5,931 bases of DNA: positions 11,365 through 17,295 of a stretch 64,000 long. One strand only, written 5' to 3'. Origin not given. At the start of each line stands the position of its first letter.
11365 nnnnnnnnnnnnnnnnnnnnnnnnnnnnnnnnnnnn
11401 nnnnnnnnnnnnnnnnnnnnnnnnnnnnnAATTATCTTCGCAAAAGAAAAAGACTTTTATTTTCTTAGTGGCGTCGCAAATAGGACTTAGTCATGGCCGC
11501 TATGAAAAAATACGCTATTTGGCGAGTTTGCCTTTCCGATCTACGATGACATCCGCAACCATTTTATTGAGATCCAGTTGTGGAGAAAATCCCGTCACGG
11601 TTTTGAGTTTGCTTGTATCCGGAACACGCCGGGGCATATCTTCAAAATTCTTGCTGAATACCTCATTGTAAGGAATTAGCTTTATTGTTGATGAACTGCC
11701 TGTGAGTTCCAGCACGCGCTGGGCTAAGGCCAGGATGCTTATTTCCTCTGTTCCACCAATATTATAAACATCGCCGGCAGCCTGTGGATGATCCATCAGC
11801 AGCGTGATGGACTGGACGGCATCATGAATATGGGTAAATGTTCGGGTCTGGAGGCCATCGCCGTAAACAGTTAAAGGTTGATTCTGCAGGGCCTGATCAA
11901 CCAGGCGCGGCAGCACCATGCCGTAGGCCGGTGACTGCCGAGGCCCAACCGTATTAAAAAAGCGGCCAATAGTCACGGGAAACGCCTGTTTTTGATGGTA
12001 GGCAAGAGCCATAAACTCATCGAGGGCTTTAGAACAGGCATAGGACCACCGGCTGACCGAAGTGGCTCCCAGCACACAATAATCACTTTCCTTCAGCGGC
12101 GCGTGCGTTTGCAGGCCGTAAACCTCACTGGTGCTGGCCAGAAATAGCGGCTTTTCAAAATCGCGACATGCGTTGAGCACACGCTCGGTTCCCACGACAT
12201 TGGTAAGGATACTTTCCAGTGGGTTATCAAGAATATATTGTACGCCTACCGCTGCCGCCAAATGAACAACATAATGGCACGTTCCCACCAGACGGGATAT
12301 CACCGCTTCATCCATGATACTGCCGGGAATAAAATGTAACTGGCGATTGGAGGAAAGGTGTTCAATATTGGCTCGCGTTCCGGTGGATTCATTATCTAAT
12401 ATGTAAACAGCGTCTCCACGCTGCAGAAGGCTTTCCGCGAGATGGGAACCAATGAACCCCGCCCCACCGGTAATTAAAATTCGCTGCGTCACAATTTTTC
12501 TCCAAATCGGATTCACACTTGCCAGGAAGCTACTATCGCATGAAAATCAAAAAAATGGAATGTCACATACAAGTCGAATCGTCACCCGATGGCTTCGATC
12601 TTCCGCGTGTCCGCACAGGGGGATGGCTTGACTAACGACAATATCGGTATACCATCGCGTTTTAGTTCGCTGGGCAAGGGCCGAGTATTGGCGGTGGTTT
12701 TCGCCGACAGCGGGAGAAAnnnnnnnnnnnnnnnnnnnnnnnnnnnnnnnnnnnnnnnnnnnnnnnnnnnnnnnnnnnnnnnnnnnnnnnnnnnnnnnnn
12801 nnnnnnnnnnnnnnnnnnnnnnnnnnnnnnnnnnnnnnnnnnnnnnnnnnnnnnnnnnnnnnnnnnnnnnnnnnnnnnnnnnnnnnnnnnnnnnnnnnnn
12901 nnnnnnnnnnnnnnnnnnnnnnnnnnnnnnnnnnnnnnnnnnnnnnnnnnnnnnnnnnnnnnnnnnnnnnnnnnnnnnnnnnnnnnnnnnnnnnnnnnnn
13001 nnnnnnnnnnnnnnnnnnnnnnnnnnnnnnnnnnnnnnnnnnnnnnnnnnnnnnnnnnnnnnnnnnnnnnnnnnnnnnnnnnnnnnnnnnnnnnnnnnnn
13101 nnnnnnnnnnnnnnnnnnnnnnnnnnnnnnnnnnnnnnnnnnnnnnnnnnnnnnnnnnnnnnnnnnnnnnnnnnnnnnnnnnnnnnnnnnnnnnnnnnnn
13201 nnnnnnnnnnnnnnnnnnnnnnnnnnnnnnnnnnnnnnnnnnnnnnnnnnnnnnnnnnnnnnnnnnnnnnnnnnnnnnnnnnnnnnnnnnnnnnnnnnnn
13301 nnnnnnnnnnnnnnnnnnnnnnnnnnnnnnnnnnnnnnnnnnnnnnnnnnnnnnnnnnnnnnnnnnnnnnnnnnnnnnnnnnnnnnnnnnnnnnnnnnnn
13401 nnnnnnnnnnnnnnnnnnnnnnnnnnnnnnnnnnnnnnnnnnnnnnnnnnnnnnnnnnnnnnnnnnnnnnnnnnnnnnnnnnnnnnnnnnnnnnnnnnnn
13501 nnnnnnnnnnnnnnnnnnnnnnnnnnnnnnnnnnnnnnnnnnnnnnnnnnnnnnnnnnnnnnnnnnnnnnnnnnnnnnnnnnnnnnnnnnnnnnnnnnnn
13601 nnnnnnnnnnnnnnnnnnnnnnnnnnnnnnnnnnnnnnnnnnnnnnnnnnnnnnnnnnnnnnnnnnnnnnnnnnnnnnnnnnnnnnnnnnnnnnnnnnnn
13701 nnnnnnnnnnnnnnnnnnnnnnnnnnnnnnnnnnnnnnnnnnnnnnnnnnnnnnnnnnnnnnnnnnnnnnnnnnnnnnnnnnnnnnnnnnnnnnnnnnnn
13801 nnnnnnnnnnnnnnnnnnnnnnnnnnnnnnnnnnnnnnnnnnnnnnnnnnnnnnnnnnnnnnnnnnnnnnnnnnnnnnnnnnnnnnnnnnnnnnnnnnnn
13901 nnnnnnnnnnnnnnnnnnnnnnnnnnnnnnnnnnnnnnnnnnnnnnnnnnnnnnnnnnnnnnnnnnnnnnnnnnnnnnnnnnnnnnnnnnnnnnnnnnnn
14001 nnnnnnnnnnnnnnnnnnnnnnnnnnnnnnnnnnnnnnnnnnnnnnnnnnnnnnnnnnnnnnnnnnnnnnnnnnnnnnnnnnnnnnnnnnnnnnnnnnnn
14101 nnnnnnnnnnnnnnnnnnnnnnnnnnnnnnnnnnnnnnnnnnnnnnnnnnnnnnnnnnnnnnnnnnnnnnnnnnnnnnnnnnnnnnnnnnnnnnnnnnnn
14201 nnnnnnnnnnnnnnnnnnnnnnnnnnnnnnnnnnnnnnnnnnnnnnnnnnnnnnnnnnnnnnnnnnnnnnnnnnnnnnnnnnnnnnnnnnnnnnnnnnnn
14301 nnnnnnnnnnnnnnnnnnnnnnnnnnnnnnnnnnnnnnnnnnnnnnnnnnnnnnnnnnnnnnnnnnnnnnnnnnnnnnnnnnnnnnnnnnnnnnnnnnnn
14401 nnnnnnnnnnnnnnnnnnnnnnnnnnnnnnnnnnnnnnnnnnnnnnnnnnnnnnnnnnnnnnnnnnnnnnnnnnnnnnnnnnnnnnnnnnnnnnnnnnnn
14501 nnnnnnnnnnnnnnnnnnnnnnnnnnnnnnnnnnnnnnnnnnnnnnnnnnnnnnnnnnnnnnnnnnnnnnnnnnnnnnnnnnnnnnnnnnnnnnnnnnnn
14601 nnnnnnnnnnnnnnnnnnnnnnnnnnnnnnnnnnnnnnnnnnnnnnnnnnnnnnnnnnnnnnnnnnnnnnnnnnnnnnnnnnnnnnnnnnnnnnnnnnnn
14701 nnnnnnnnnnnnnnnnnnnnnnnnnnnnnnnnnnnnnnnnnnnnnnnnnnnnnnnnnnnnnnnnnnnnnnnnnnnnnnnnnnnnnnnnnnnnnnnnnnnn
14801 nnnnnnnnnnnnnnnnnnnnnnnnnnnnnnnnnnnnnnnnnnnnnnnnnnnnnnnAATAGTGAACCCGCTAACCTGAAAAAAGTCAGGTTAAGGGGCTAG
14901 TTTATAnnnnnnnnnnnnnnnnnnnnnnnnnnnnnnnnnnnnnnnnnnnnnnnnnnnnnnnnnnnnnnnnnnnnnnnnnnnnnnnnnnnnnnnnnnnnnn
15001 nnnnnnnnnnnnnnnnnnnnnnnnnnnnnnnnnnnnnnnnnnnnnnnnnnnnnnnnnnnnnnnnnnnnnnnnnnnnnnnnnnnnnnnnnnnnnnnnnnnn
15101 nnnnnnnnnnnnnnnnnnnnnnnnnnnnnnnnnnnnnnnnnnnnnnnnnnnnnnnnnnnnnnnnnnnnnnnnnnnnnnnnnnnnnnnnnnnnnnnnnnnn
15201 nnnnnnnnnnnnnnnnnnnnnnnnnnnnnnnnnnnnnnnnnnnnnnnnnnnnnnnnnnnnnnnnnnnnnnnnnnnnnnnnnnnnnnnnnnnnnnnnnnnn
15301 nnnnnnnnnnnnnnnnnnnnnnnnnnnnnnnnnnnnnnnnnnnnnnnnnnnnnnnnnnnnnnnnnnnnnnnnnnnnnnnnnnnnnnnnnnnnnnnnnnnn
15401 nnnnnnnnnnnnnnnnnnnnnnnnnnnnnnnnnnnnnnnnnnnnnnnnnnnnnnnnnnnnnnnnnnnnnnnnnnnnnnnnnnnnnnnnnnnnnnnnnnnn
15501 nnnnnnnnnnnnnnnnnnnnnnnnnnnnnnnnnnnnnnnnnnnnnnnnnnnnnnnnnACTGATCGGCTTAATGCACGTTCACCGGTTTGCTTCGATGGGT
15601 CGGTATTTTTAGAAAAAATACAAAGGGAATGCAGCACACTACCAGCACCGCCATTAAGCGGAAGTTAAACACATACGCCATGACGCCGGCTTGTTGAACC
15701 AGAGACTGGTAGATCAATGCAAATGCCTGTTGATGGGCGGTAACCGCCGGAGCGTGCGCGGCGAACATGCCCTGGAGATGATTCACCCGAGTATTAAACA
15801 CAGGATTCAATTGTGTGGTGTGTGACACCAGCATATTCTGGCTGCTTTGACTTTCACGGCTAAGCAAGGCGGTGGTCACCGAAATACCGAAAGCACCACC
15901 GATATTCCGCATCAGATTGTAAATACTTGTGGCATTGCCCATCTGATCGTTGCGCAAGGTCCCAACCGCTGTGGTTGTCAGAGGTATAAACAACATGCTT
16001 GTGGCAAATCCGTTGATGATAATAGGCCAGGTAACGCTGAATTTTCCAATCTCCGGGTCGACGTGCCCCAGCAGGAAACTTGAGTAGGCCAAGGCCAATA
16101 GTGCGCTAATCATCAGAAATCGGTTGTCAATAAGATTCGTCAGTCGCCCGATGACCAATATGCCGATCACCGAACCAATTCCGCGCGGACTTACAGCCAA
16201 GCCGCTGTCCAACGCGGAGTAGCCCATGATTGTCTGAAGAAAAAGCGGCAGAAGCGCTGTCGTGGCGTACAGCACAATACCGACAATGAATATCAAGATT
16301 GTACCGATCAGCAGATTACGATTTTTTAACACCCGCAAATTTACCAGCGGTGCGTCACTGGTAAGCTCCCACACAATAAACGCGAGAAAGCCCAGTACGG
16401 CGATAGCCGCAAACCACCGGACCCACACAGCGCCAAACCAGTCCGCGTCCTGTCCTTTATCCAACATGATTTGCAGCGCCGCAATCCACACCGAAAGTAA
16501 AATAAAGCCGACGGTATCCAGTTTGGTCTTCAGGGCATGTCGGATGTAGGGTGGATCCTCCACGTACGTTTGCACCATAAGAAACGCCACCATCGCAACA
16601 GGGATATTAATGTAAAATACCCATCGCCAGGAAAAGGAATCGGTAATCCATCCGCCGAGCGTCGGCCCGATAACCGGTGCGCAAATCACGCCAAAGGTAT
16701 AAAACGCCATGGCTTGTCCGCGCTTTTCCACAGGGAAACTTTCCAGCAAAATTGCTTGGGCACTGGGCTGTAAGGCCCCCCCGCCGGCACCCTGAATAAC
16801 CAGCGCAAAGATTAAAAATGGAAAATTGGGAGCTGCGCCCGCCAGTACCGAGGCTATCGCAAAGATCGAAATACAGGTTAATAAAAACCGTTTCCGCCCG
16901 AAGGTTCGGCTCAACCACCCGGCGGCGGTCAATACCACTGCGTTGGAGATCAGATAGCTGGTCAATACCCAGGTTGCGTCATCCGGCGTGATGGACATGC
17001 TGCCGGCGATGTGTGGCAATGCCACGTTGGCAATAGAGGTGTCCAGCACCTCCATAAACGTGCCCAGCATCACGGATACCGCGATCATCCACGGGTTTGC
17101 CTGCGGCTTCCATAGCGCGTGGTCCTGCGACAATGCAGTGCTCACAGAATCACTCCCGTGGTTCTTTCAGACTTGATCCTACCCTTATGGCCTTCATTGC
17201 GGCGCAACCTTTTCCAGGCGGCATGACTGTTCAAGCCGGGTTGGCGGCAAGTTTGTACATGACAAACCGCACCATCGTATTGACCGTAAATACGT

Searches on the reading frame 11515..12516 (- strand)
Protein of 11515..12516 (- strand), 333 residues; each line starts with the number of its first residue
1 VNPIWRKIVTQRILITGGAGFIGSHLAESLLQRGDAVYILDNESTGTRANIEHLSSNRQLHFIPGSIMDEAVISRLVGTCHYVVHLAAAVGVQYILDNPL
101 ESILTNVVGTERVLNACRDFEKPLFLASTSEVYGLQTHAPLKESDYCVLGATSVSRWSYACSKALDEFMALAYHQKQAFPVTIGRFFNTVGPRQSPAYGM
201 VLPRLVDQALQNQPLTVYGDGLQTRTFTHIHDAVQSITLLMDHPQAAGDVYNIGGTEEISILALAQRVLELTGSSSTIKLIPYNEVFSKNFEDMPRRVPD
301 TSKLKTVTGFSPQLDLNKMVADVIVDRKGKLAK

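Call 80: search_protein_families(library=pfam, proteins=[window:11515-12516:-], max_evalue=0.001)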
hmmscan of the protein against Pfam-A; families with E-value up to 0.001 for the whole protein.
window:11515-12516:- (333 aa): 7 families
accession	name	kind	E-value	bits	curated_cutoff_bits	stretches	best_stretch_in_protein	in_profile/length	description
PF16363.11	GDP_Man_Dehyd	-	1.4e-58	199.4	27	1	14-322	1-331/332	GDP-mannose 4,6 dehydratase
PF01370.27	Epimerase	-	1.6e-52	178.8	20.9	1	13-254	1-240/240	NAD dependent epimerase/dehydratase family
PF02719.21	Polysacc_synt_2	-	8.9e-20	71.5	20.2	2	13-121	1-119/293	Polysaccharide biosynthesis protein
PF07993.18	NAD_binding_4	-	1.5e-14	54.3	20.1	1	15-199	1-214/258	Male sterility protein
PF01073.25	3Beta_HSD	-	8.1e-13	48.5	22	1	14-172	1-159/280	3-beta hydroxysteroid dehydrogenase/isomerase family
PF04321.23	RmlD_sub_bind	-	1.2e-12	48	27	1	12-284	2-244/287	RmlD substrate binding domain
PF00106.31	adh_short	-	5.4e-06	26.5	26.6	1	12-80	2-71/195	short chain dehydrogenase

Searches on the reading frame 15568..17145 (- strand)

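Call 11: search_protein_families(library=pfam, proteins=[window:15568-17145:-])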
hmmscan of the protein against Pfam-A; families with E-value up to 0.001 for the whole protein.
window:15568-17145:- (525 aa): 4 families
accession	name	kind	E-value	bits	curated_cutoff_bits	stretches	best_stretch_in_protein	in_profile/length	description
PF07690.21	MFS_1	-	1.4e-62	212.1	33.4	1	25-420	1-346/347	Major Facilitator Superfamily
PF00083.30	Sugar_tr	-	6.1e-12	45.6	22.3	1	26-203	6-200/452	Sugar (and other) transporter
PF06609.19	TRI12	-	1.8e-08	33.7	23.2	1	33-222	59-252/599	Fungal trichothecene efflux pump (TRI12)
PF05977.19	MFS_3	-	1.4e-06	27.5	27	1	40-186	30-181/524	Transmembrane secretion effector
